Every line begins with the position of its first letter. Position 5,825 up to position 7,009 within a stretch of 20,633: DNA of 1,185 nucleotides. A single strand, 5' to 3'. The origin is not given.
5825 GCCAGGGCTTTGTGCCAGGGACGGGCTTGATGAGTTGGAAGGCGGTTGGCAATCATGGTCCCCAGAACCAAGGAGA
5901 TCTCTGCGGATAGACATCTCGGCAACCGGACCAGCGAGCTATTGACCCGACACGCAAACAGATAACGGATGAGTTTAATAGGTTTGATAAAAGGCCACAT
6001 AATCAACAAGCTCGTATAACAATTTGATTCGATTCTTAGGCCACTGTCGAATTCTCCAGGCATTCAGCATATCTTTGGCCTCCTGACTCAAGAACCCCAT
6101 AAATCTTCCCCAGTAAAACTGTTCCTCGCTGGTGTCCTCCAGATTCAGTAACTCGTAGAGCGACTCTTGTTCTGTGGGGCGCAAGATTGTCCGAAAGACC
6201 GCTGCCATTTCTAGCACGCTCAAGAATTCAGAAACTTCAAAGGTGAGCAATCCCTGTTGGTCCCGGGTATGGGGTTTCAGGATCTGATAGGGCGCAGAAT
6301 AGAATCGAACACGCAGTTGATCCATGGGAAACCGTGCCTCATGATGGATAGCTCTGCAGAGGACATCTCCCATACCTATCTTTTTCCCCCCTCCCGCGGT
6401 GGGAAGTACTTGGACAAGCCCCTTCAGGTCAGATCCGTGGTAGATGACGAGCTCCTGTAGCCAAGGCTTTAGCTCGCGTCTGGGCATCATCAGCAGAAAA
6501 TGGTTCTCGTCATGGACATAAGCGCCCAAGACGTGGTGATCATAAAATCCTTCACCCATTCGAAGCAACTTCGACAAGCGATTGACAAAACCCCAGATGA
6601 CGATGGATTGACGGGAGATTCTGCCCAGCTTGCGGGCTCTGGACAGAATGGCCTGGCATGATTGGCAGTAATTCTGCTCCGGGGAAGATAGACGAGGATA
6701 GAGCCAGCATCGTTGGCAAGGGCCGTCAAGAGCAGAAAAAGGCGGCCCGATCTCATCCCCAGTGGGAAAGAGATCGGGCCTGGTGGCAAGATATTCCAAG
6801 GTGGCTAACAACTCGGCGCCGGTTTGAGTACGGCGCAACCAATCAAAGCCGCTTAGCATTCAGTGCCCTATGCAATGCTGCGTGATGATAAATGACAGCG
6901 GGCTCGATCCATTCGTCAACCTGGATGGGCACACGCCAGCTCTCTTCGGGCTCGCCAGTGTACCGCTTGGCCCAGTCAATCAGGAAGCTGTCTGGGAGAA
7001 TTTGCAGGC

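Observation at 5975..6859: Unknown 294-aa protein with zinc ribbon, tightly coupled between effector and Cas6-like gene: candidate novel accessory or effector partner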

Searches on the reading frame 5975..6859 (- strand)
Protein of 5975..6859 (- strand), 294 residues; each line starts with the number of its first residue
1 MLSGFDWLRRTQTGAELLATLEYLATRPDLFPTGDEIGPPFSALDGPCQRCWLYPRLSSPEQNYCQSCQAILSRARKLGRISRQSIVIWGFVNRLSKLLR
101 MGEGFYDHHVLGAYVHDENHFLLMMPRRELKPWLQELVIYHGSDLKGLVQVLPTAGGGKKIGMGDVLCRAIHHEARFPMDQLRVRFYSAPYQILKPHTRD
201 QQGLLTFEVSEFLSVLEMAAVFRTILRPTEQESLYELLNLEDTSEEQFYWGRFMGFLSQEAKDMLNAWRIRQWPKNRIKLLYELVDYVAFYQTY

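Call 8: search_protein_families(library=pfam, proteins=[window:5975-6859:-], max_evalue=0.01)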
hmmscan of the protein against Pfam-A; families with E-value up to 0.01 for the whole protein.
window:5975-6859:- (294 aa): 0 families

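Call 9: search_protein_families(library=ncbifam, proteins=[window:5975-6859:-], max_evalue=0.01)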
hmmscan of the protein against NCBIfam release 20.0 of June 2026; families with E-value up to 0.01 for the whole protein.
window:5975-6859:- (294 aa): 1 family
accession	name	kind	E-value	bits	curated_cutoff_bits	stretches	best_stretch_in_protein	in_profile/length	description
NF049958.1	Cas10_III-i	exception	4.3e-148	492.5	175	1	1-292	1-295/295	type III-I CRISPR-associated protein Cas10i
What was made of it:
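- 5975..6859 (-): cas10i: the 294-aa degenerate Cas10 large-subunit remnant. This is the finding. NCBIfam NF049958.1 at 492.5 bits (cut-off 175), profile positions 1-295 of 295 (call 9).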

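Call 15: find_homologous_proteins(query=window:5975-6859:-)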
Query window:5975-6859:- (294 aa): 561 proteins with E <= 0.001 among 1216 candidates; the best 120 are listed.
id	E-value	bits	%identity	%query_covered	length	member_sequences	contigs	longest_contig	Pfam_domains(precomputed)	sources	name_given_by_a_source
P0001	2.0e-198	676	98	100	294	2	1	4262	-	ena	-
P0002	2.3e-197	672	98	100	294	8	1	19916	-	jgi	jgi:hypothetical protein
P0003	1.4e-183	627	89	100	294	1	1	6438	-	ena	-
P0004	1.1e-181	621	89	100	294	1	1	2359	-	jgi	jgi:hypothetical protein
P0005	1.0e-179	615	88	100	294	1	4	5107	-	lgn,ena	-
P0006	1.1e-177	608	88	100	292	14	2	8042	-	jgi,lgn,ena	-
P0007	5.2e-177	606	88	100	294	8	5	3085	-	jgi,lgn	-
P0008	2.9e-176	603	86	100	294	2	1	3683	-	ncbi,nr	ncbi:MAG: hypothetical protein H8E90_05610 [Anaerolineales bacterium]|nr:hypothetical protein [Anaer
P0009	1.0e-174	598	87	100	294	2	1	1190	-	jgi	jgi:hypothetical protein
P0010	4.7e-174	596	86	100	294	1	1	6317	-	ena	-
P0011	1.4e-173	594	86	100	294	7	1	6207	-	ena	-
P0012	9.5e-173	592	85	100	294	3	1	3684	-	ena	-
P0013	2.0e-172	591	85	100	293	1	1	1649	-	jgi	jgi:hypothetical protein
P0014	2.9e-172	590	85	99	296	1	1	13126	-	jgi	-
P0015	4.6e-171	586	84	100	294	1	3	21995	-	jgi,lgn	-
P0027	1.1e-168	578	83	100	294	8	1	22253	-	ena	-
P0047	1.2e-154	532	76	100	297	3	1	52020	-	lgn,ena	-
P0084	8.6e-137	474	69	100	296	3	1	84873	-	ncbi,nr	ncbi:MAG: hypothetical protein QHJ81_03595 [Anaerolineae bacterium]|nr:hypothetical protein [Anaerol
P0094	2.0e-133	463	67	99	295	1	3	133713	-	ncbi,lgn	-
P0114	4.8e-127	442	61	99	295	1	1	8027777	-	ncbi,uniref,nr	ncbi:type III-I CRISPR-associated protein Cas10i [Desulfonema magnum]|uniref:Uncharacterized protein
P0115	5.5e-127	441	63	100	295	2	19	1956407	-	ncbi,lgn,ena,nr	ncbi:MAG: hypothetical protein DPW09_18875 [Anaerolineae bacterium]|nr:hypothetical protein [Anaerol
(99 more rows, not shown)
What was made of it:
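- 5975..6859 (-): 61% identity to the D. magnum protein NCBI names Cas10i, P0114 (call 15).
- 61% identity to the D. magnum protein that NCBI names 'type III-I CRISPR-associated protein Cas10i' (call 15).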

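Call 19: search_solved_structures(query=A1, max_evalue=10)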
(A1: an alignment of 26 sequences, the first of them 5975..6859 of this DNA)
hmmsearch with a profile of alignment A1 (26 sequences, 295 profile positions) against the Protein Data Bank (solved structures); distinct sequences matched with E-value up to 10: 1.
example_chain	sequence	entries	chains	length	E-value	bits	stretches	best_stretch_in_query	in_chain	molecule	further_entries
8ydl_A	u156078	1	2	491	0.012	18.1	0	133-212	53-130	Fusion glycoprotein F2, F1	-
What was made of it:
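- Tried and rejected: A profile search of PDB sequences gave only one chance hit, a viral fusion glycoprotein at E 0.012 (call 19).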

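Call 20: find_encoding_contigs(protein=P0114, flank=10000, max_places=2)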
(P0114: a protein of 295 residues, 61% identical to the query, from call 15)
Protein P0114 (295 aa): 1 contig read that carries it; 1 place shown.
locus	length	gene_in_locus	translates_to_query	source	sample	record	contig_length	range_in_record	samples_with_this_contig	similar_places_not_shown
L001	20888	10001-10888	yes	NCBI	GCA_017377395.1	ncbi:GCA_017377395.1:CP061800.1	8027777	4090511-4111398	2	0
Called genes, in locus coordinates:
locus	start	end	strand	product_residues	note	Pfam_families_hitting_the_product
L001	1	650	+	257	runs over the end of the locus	PF01012:ETF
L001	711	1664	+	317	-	PF01012:ETF, PF00766:ETF_alpha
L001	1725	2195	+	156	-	PF01809:YidD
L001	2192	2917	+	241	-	-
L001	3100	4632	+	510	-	PF21710:Spt6_S1 (faint), PF00575:S1, PF23459:S1_RRP5 (weak), PF00575:S1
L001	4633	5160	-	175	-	PF22381:Staph_reg_Sar_Rot, PF01047:MarR, PF12802:MarR_2, PF13463:HTH_27 (faint)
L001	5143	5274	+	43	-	-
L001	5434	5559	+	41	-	-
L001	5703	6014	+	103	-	-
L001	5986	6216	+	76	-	-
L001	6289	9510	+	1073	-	PF03787:RAMPs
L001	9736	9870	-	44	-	-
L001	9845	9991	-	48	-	-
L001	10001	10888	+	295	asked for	-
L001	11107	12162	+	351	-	-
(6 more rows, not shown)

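Call 21: find_encoding_contigs(protein=P0115, flank=10000, max_places=2)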
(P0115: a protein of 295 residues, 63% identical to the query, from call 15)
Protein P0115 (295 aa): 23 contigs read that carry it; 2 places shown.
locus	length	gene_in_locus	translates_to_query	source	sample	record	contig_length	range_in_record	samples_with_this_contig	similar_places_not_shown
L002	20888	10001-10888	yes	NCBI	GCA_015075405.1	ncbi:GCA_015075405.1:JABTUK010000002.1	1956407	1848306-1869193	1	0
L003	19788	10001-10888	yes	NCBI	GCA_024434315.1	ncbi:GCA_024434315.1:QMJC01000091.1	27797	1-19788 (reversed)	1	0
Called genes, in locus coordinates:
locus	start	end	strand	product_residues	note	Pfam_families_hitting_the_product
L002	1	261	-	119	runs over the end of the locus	PF01022:HTH_5, PF12840:HTH_20, PF13412:HTH_24 (weak)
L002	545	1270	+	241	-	PF00149:Metallophos, PF12850:Metallophos_2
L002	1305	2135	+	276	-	PF01022:HTH_5, PF12840:HTH_20, PF01451:LMWPc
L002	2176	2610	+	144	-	PF01451:LMWPc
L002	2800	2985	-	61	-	-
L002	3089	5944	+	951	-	PF00176:SNF2-rel_dom, PF04851:ResIII, PF00270:DEAD (weak), PF00271:Helicase_C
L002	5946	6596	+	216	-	-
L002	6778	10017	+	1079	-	PF03787:RAMPs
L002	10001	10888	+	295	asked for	-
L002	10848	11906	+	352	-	-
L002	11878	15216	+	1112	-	PF21445:ADDB_N, PF13361:UvrD_C (faint), PF12705:PDDEXK_1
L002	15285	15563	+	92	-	-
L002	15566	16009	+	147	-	PF01850:PIN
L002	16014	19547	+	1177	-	PF00580:UvrD-helicase, PF13245:AAA_19, PF00580:UvrD-helicase (weak), PF13361:UvrD_C, PF13538:UvrD_C_2 (faint)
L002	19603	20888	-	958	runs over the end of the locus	PF08487:VIT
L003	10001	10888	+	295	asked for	-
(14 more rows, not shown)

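Call 22: find_encoding_contigs(protein=P0094, flank=10000, max_places=2)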
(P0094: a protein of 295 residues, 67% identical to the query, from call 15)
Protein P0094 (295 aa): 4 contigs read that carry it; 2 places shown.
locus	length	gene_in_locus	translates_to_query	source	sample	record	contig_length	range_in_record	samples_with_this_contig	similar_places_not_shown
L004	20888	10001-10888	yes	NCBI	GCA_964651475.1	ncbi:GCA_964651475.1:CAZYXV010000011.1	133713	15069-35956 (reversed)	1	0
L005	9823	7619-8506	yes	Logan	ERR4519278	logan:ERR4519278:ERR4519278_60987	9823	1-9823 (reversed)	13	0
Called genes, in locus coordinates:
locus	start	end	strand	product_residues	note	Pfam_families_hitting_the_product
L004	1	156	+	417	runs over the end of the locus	PF13439:Glyco_transf_4, PF20706:GT4-conflict, PF00534:Glycos_transf_1, PF13692:Glyco_trans_1_4, PF13524:Glyco_trans_1_2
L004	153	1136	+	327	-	PF00535:Glycos_transf_2, PF10111:Glyco_tranf_2_2 (weak), PF13641:Glyco_tranf_2_3, PF13632:Glyco_trans_2_3 (weak)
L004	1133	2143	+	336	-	PF00704:Glyco_hydro_18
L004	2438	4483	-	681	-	PF23381:Beta-prop_IFT122_1st, PF25175:Beta-prop_WDR5, PF24817:WD40_WDHD1_1st, PF25174:Beta-prop_THOC3, PF23381:Beta-prop_IFT122_1st, PF25174:Beta-prop_THOC3, PF25175:Beta-prop_WDR5, PF24807:WD40_CDC20-Fz, +29 more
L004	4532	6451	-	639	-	PF23389:Beta-prop_WDR19_1st, PF24807:WD40_CDC20-Fz, PF24817:WD40_WDHD1_1st, PF25174:Beta-prop_THOC3, PF25175:Beta-prop_WDR5, PF25391:WD40_Gbeta, PF25172:Beta-prop_WDR3_2nd, PF25173:Beta-prop_WDR3_1st, +81 more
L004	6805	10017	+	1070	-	PF03787:RAMPs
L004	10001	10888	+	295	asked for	-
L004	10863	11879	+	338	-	-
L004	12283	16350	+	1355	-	PF13519:VWA_2 (faint), PF00092:VWA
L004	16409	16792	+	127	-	-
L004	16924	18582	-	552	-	PF00239:Resolvase, PF07508:Recombinase (weak), PF13408:Zn_ribbon_recom (faint)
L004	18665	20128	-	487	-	PF01580:FtsK_SpoIIIE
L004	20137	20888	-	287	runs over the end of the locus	PF10935:DUF2637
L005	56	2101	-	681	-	PF23381:Beta-prop_IFT122_1st, PF25175:Beta-prop_WDR5, PF24817:WD40_WDHD1_1st, PF25174:Beta-prop_THOC3, PF23381:Beta-prop_IFT122_1st, PF25174:Beta-prop_THOC3, PF25175:Beta-prop_WDR5, PF24807:WD40_CDC20-Fz, +29 more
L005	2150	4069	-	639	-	PF23389:Beta-prop_WDR19_1st, PF24807:WD40_CDC20-Fz, PF24817:WD40_WDHD1_1st, PF25174:Beta-prop_THOC3, PF25175:Beta-prop_WDR5, PF25391:WD40_Gbeta, PF25172:Beta-prop_WDR3_2nd, PF25173:Beta-prop_WDR3_1st, +81 more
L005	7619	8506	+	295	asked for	-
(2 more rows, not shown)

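Call 25: find_encoding_contigs(protein=P0084, flank=10000, max_places=1)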
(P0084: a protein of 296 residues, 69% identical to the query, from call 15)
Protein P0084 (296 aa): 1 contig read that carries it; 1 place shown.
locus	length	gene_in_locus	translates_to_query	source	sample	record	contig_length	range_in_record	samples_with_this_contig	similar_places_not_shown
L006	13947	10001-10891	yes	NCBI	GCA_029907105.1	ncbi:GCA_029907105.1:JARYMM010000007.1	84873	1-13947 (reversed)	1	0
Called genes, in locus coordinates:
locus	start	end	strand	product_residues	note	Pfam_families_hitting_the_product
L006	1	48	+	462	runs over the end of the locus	PF03415:Peptidase_C11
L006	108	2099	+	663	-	PF12770:CHAT, PF01364:Peptidase_C25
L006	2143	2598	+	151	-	-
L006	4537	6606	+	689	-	PF14890:Intein_splicing, PF14528:LAGLIDADG_3, PF00488:MutS_V, PF27441:MutS_C (weak)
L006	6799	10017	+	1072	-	PF03787:RAMPs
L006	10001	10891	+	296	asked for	-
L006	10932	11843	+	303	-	PF10040:CRISPR_Cas6 (weak)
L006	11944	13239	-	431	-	PF00202:Aminotran_3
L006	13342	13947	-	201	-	PF07691:PA14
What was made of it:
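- CHAT and peptidase genes were seen near only one locus (L006) among the seven distinct loci with called genes, the window included (call 25).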

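Call 26: find_encoding_contigs(protein=P0047, flank=10000, max_places=1)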
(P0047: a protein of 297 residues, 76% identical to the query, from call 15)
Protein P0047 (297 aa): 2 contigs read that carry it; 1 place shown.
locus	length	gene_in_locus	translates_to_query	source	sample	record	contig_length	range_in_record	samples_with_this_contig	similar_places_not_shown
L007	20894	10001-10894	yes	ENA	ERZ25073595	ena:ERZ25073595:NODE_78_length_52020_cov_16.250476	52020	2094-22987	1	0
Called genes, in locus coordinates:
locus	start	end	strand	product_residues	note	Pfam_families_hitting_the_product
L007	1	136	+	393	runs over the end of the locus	PF17854:FtsK_alpha, PF01580:FtsK_SpoIIIE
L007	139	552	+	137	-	-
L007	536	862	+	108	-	-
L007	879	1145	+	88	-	-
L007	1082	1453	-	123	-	PF13490:zf-HC2 (faint)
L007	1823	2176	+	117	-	-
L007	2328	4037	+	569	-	PF00485:PRK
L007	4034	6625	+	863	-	PF00912:Transgly, PF06832:BiPBP_C (faint), PF00905:Transpeptidase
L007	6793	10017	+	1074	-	PF03787:RAMPs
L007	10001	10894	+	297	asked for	-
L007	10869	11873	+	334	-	PF10040:CRISPR_Cas6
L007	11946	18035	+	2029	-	PF13205:Big_5, PF11974:bMG3, PF01835:MG2, PF17972:bMG5 (faint), PF07703:A2M_BRD, PF00207:A2M, PF07678:TED_complement, PF17973:bMG10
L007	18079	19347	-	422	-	-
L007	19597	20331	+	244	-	PF02585:PIG-L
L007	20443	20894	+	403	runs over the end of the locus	PF07690:MFS_1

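Call 27: find_encoding_contigs(protein=P0027, flank=10000, max_places=1)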
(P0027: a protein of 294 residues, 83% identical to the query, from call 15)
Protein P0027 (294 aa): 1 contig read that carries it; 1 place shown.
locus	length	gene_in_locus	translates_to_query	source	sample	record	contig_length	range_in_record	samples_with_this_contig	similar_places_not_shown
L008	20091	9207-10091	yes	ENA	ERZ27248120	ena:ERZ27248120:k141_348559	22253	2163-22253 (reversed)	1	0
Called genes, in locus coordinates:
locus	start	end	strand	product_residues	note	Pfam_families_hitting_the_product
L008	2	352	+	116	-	?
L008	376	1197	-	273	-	-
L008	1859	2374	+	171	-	PF01844:HNH, PF14279:HNH_5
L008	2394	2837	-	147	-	PF01451:LMWPc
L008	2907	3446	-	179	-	PF02482:Ribosomal_S30AE, PF16321:Ribosom_S30AE_C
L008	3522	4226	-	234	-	PF18912:DZR_2, PF00156:Pribosyltran (weak)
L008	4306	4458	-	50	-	PF04964:Flp_Fap (weak)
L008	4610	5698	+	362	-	PF01137:RTC, PF05189:RTC_insert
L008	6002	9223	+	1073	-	PF03787:RAMPs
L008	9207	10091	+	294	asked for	-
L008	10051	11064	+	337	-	PF10040:CRISPR_Cas6 (weak)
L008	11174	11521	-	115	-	-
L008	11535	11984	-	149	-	PF01281:Ribosomal_L9_N, PF03948:Ribosomal_L9_C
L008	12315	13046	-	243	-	PF02616:SMC_ScpA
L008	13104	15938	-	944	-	PF00690:Cation_ATPase_N, PF00122:E1-E2_ATPase, PF00702:Hydrolase, PF13246:Cation_ATPase, PF12710:HAD (weak), PF08282:Hydrolase_3 (faint), PF00689:Cation_ATPase_C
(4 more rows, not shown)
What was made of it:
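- The same holds in six further distinct loci, eight locus records in all (calls 20-22, 25-27).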

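Call 28: predict_structure(alignment_id=A1)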
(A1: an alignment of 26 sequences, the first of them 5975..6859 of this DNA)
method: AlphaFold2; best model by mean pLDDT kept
length: 294 residues; sequences in the alignment: 26
mean_pLDDT: 84.0   pTM: 0.82
mean pLDDT of the five models: 84.0, 82.6, 82.0, 72.2, 57.8
residues with pLDDT >= 90: 156; 70-90: 91; 50-70: 34; < 50: 13
segments of 3 or more residues with pLDDT < 50: 33-43
pLDDT, mean of each block of 10 residues (from residue 1): 79 93 81 47 61 60 79 92 93 80 66 90 92 88 88 78 90 84 92 86 90 93 93 93 91 95 95 91 87 54
secondary structure, 60 per line:
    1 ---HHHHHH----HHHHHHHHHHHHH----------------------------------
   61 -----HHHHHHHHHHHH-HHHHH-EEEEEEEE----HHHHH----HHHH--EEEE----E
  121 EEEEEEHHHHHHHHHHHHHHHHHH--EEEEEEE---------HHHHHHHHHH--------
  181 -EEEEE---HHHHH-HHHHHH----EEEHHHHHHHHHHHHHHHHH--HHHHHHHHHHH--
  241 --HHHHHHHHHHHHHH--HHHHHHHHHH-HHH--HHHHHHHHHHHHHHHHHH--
elements in order: H4-9 H14-26 H66-77 H79-83 E85-92 H97-101 H106-109 E112-115 E120-126 H127-144 E147-153 H163-172 E182-186 H190-194 H196-201 E206-208 H209-225 H228-238 H243-256 H259-268 H275-292
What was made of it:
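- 5975..6859 (-): AF2 model with pLDDT 84 and pTM 0.82 (call 28).
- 6656..6718 (-): Zinc-ribbon motif CxxC-x13-CxxC, residues 48-68 of Cas10i. It is the likely counterpart of the Cas10 zinc finger that precedes the C-terminal palm domain. Model confidence is low here (pLDDT 47-61, call 28), so the equivalence to the Cas10 zinc finger is inferred from domain order.
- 6290..6622 (-): Palm (cyclase/GGDEF-like) domain, residues about 80-190, with beta-alpha-beta-beta-alpha-beta topology. The hairpin turn where GGDD would sit reads HDEN (residues 116-119). Secondary structure of the model (call 28).
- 5984..6235 (-): C-terminal helical bundle, residues about 209-292, equivalent to Cas10 domain D4 (Cas11-like). 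It carries the invariant FYWGR motif (residues 248-252). Five helices with pLDDT 90-95 (call 28).
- On Cas10i (type III-I large-subunit remnant, NF049958.1): At 294 aa the protein covers only the zinc finger, one palm domain and D4 (call 28).
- On Functional (signalling / DNase) Cas10: The N-terminus is two short helices followed by the zinc ribbon (call 28).
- The zinc ribbon is modelled with low confidence (pLDDT 47-61, call 28).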

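Call 30: search_protein_representatives(alignment_id=A1)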
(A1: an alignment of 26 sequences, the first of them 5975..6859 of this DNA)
Query: 26 sequences, 295 profile positions. Proteins with E-value up to 0.001 (for the whole library): 88; up to 1e-10: 76; up to 1e-30: 58. The best 88 are listed.
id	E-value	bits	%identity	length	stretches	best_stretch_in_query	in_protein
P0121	5.2e-119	413.3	-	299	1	1-294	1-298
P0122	2.5e-116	404.5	-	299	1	1-293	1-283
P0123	1.5e-109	382.3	-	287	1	1-290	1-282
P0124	1.4e-107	375.8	-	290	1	1-290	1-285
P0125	2.4e-106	371.7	-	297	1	1-293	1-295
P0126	8.4e-106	370.0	-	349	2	106-292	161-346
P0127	1.0e-105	369.7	-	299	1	1-292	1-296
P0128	4.4e-104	364.3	-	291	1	1-292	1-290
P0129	2.2e-103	362.0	-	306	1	1-292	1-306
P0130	1.3e-102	359.5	-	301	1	1-290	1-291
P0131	3.2e-101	354.9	-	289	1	1-289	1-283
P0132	2.2e-100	352.2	-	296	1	1-291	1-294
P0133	1.6e-99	349.4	-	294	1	1-290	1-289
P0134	5.1e-99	347.7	-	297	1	1-293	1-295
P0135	1.3e-97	343.0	-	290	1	1-291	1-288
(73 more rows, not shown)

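Call 47: find_related_loci(query=A1, collection=genome_contigs, flank=10000)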
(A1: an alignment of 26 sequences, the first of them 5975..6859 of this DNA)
Query A1 (294 aa) in genome_contigs; peptide patterns used: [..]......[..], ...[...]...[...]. (x = any residue, [..] = any of these).
107 stretches matched a pattern; 92 encode a relative of the query (tblastn E <= 1e-3); the best 80 are kept; 80 distinct loci.
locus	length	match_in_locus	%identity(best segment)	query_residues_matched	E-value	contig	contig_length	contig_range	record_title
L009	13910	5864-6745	88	1-294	1e-178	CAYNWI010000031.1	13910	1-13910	MAG TPA_asm: uncultured Anaerolineae bacterium isolate binchicken_co196_404 genome assembly, contig: NODE_5615_length_13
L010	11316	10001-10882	85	1-294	2e-175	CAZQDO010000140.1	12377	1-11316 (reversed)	MAG TPA_asm: uncultured Anaerolineae bacterium isolate binchicken_co338_52 genome assembly, contig: NODE_1241_length_123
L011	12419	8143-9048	84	1-294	1e-174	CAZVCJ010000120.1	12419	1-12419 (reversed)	MAG TPA_asm: uncultured Anaerolineae bacterium isolate SRP178699_co1_610 genome assembly, contig: NODE_6826_length_12419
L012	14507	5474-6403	82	1-294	6e-175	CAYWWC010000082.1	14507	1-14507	MAG TPA_asm: uncultured Anaerolineae bacterium isolate SRP077602_co7_465 genome assembly, contig: NODE_19909_length_1450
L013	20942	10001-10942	80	1-294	3e-172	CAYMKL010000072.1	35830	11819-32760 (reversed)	MAG TPA_asm: uncultured Anaerolineae bacterium isolate SRP167671_co1_184 genome assembly, contig: NODE_1305_length_35830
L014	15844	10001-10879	84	1-293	2e-171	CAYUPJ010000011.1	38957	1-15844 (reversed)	MAG TPA_asm: uncultured Anaerolineae bacterium isolate binchicken_co91_444 genome assembly, contig: NODE_1025_length_389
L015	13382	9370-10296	80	1-293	1e-170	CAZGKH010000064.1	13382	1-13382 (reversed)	MAG TPA_asm: uncultured Anaerolineae bacterium isolate binchicken_co275_239 genome assembly, contig: NODE_6757_length_13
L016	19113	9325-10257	81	1-293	2e-169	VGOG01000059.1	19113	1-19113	MAG: Chloroflexi bacterium isolate K_DeepCast_250m_m2_317 K_DeepCast_250m_m2_317_Ga0194125_10005557, whole genome shotgu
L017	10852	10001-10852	84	1-284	3e-167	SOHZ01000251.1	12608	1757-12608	MAG: Anaerolineales bacterium isolate E26_bin7 NODE_199_length_12608_cov_10.913009, whole genome shotgun sequence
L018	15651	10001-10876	79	1-294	3e-164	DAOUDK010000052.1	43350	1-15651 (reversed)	MAG TPA_asm: Anaerolineae bacterium isolate M42_99 k117_344475, whole genome shotgun sequence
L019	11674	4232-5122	80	1-294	4e-162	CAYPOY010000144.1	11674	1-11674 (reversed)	MAG TPA_asm: uncultured Anaerolineales bacterium isolate SRP214966_co5_314 genome assembly, contig: NODE_5240_length_116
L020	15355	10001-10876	78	1-294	3e-161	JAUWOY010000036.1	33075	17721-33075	MAG: Chloroflexota bacterium isolate CSMAG_2462 CSMAG_2462_k141_759039_length_33075_cov_17.9071, whole genome shotgun se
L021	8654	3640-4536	74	1-293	1e-153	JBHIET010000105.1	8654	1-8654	MAG: Anaerolineae bacterium isolate b2.sp2_bin.30 NODE_2839_length_8654_cov_8.431678, whole genome shotgun sequence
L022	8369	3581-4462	73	1-294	9e-152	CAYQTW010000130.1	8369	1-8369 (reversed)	MAG TPA_asm: uncultured Anaerolineales bacterium isolate binchicken_co355_303 genome assembly, contig: NODE_6746_length_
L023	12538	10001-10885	69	1-293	2e-145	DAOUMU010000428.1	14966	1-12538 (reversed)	MAG TPA_asm: Anaerolineae bacterium isolate W92_265 k127_504969, whole genome shotgun sequence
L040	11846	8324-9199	62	1-292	6e-128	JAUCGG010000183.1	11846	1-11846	Desulfococcaceae bacterium HSG8 NODE_370_length_11846, whole genome shotgun sequence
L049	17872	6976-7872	58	1-290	1e-121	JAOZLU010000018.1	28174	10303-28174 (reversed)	MAG: Desulfobacterales bacterium isolate GMC2_bin_2_sub GMC2_184_length_28174_cov_47.024894, whole genome shotgun sequen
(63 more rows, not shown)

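Call 48: search_protein_families(library=padloc, proteins=[window:5975-6859:-], max_evalue=0.01)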
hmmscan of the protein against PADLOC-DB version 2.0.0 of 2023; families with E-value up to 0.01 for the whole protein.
window:5975-6859:- (294 aa): 0 families
